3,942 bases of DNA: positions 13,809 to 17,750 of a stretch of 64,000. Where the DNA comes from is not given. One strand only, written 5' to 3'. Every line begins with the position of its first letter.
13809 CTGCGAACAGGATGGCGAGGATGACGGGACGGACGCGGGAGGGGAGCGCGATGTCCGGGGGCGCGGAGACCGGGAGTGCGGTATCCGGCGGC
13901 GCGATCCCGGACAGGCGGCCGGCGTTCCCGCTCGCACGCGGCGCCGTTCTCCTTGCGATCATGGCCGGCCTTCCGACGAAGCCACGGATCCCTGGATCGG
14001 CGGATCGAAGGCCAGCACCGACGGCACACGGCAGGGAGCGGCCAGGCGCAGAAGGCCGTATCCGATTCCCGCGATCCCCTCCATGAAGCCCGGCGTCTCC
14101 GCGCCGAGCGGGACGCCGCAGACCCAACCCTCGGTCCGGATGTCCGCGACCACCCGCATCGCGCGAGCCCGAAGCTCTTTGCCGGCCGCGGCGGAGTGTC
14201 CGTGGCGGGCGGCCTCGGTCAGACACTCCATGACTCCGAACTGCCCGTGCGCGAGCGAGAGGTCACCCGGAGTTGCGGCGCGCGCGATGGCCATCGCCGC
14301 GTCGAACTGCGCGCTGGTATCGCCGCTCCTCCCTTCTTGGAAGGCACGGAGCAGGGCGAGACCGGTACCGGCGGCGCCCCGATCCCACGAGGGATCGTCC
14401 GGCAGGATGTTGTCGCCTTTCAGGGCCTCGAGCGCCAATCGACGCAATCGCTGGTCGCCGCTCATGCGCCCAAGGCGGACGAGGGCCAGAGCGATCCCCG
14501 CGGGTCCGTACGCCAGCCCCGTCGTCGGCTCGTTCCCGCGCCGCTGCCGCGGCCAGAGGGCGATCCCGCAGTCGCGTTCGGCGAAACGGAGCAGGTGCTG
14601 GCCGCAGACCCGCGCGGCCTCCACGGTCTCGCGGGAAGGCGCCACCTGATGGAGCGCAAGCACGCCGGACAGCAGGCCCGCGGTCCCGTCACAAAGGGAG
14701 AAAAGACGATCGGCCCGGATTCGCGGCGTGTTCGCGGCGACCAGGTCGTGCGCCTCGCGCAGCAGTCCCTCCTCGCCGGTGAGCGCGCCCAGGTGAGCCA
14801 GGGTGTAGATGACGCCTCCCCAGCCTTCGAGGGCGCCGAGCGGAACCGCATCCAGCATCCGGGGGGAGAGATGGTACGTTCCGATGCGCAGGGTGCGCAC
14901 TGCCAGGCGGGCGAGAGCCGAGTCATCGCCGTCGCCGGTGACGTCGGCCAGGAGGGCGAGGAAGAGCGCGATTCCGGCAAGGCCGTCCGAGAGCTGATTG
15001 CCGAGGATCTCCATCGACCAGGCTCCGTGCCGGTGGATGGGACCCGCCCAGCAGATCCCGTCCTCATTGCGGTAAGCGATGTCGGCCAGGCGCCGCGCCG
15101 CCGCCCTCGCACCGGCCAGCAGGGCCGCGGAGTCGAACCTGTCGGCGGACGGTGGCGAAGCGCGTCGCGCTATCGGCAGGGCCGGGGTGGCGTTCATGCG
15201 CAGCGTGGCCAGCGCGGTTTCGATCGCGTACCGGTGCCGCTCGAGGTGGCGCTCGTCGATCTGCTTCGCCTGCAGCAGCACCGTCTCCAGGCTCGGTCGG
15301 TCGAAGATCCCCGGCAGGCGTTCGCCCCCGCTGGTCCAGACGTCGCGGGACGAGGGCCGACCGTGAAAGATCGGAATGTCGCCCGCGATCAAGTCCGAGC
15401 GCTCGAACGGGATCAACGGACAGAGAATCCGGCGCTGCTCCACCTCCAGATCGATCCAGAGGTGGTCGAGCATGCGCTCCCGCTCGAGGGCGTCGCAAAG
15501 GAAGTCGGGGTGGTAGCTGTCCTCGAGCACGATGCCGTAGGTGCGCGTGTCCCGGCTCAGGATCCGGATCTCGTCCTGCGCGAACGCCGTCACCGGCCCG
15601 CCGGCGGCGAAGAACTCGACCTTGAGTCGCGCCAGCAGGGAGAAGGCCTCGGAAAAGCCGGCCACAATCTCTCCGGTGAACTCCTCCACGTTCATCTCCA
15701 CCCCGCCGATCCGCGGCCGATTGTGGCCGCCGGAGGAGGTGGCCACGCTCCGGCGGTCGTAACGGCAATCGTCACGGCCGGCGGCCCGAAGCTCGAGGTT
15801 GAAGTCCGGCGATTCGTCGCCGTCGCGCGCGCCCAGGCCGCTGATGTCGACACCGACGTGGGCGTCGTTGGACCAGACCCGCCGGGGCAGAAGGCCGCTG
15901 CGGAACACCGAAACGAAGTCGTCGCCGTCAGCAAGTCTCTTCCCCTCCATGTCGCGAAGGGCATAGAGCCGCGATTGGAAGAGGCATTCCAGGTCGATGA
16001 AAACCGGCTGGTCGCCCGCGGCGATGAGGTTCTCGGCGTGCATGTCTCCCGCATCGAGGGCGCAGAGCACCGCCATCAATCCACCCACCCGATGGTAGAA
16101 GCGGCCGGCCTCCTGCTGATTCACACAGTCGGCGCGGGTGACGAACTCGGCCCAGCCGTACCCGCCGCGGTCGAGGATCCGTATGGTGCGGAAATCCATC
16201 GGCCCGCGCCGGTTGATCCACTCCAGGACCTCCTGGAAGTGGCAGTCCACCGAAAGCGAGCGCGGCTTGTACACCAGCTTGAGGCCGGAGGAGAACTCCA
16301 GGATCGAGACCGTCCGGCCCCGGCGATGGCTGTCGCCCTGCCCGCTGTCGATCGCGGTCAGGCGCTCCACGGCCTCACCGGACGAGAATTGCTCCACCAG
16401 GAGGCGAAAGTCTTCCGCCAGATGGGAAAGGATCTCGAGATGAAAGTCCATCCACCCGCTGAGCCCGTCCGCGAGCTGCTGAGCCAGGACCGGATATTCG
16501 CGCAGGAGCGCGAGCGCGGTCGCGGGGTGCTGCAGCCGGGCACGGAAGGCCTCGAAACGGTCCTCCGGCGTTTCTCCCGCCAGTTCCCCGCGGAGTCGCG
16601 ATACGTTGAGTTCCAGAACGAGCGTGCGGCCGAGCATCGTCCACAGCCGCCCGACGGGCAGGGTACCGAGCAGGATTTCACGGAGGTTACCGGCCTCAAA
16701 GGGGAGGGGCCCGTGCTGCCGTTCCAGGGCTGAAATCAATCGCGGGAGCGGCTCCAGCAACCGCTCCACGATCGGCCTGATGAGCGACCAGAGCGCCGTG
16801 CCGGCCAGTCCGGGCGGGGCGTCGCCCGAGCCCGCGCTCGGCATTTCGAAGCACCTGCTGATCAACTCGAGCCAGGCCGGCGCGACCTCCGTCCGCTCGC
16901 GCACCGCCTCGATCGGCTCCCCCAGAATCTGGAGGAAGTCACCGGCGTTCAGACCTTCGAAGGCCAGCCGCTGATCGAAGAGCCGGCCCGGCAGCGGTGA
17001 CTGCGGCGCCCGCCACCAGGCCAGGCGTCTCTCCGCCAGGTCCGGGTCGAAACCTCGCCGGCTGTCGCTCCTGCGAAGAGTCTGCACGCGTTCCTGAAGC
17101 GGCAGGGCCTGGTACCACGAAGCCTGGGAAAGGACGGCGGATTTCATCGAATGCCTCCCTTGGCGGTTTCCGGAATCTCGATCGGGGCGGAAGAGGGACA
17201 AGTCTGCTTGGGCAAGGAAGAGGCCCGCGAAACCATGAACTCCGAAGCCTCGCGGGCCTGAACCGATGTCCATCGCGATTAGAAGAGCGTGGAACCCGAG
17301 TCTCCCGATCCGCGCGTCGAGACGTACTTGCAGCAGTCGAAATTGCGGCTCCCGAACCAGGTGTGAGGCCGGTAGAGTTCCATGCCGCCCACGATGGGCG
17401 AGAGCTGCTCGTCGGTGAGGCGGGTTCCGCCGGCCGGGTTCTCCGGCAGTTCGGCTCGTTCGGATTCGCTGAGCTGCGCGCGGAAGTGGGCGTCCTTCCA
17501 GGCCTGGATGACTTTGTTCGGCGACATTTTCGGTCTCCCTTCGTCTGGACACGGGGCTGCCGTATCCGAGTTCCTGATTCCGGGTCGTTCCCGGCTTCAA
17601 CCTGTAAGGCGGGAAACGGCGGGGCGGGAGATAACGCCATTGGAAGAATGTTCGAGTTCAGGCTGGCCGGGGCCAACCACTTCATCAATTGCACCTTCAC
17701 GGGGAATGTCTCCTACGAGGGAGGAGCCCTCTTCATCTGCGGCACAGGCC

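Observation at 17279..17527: LanA precursor: mersacidin/lichenicidin-alpha-type leader but an atypical core with a single Cys pair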

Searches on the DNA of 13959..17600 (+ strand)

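Call 26: search_dna_similar(query=window:13959-17600:+, collection=plasmids, mode=near, max_rows=5)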
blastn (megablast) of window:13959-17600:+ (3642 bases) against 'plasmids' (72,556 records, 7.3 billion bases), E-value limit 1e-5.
No match.
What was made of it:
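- Tried and rejected: In plasmids: none (call 26).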

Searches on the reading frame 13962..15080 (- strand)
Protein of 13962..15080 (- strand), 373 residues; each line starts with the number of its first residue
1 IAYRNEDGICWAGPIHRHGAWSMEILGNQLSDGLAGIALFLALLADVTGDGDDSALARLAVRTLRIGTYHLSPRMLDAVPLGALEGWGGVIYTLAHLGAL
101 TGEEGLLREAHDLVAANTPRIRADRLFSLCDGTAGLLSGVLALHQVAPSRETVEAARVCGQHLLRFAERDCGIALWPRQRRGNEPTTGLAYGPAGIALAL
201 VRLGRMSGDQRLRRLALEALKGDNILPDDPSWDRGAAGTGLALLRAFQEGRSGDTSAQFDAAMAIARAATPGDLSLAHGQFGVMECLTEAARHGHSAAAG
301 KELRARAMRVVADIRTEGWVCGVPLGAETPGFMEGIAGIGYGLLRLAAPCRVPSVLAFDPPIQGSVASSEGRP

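Call 81: search_solved_structures(query=window:13962-15080:-, show_alignments=5, max_evalue=1)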
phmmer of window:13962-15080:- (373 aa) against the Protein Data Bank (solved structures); distinct sequences matched with E-value up to 1: 7.
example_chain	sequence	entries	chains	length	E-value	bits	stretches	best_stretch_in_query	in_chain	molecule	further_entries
6st5_A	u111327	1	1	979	1.1e-11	47.7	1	29-361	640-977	LicM2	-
5dzt_A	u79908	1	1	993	0.026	16.8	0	227-359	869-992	CylM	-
6wq1_A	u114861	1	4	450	0.095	15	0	80-155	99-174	LanC-like protein 2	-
8d0v_A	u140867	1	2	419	0.37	13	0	84-146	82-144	Glutathione S-transferase LANCL1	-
3e6u_A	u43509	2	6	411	0.4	12.9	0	84-146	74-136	LanC-like protein 1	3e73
8czk_A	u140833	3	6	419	0.43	12.8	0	84-146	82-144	Glutathione S-transferase LANCL1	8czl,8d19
3zpl_A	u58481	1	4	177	0.54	12.5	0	273-355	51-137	PUTATIVE MARR-FAMILY TRANSCRIPTIONAL REPRESSOR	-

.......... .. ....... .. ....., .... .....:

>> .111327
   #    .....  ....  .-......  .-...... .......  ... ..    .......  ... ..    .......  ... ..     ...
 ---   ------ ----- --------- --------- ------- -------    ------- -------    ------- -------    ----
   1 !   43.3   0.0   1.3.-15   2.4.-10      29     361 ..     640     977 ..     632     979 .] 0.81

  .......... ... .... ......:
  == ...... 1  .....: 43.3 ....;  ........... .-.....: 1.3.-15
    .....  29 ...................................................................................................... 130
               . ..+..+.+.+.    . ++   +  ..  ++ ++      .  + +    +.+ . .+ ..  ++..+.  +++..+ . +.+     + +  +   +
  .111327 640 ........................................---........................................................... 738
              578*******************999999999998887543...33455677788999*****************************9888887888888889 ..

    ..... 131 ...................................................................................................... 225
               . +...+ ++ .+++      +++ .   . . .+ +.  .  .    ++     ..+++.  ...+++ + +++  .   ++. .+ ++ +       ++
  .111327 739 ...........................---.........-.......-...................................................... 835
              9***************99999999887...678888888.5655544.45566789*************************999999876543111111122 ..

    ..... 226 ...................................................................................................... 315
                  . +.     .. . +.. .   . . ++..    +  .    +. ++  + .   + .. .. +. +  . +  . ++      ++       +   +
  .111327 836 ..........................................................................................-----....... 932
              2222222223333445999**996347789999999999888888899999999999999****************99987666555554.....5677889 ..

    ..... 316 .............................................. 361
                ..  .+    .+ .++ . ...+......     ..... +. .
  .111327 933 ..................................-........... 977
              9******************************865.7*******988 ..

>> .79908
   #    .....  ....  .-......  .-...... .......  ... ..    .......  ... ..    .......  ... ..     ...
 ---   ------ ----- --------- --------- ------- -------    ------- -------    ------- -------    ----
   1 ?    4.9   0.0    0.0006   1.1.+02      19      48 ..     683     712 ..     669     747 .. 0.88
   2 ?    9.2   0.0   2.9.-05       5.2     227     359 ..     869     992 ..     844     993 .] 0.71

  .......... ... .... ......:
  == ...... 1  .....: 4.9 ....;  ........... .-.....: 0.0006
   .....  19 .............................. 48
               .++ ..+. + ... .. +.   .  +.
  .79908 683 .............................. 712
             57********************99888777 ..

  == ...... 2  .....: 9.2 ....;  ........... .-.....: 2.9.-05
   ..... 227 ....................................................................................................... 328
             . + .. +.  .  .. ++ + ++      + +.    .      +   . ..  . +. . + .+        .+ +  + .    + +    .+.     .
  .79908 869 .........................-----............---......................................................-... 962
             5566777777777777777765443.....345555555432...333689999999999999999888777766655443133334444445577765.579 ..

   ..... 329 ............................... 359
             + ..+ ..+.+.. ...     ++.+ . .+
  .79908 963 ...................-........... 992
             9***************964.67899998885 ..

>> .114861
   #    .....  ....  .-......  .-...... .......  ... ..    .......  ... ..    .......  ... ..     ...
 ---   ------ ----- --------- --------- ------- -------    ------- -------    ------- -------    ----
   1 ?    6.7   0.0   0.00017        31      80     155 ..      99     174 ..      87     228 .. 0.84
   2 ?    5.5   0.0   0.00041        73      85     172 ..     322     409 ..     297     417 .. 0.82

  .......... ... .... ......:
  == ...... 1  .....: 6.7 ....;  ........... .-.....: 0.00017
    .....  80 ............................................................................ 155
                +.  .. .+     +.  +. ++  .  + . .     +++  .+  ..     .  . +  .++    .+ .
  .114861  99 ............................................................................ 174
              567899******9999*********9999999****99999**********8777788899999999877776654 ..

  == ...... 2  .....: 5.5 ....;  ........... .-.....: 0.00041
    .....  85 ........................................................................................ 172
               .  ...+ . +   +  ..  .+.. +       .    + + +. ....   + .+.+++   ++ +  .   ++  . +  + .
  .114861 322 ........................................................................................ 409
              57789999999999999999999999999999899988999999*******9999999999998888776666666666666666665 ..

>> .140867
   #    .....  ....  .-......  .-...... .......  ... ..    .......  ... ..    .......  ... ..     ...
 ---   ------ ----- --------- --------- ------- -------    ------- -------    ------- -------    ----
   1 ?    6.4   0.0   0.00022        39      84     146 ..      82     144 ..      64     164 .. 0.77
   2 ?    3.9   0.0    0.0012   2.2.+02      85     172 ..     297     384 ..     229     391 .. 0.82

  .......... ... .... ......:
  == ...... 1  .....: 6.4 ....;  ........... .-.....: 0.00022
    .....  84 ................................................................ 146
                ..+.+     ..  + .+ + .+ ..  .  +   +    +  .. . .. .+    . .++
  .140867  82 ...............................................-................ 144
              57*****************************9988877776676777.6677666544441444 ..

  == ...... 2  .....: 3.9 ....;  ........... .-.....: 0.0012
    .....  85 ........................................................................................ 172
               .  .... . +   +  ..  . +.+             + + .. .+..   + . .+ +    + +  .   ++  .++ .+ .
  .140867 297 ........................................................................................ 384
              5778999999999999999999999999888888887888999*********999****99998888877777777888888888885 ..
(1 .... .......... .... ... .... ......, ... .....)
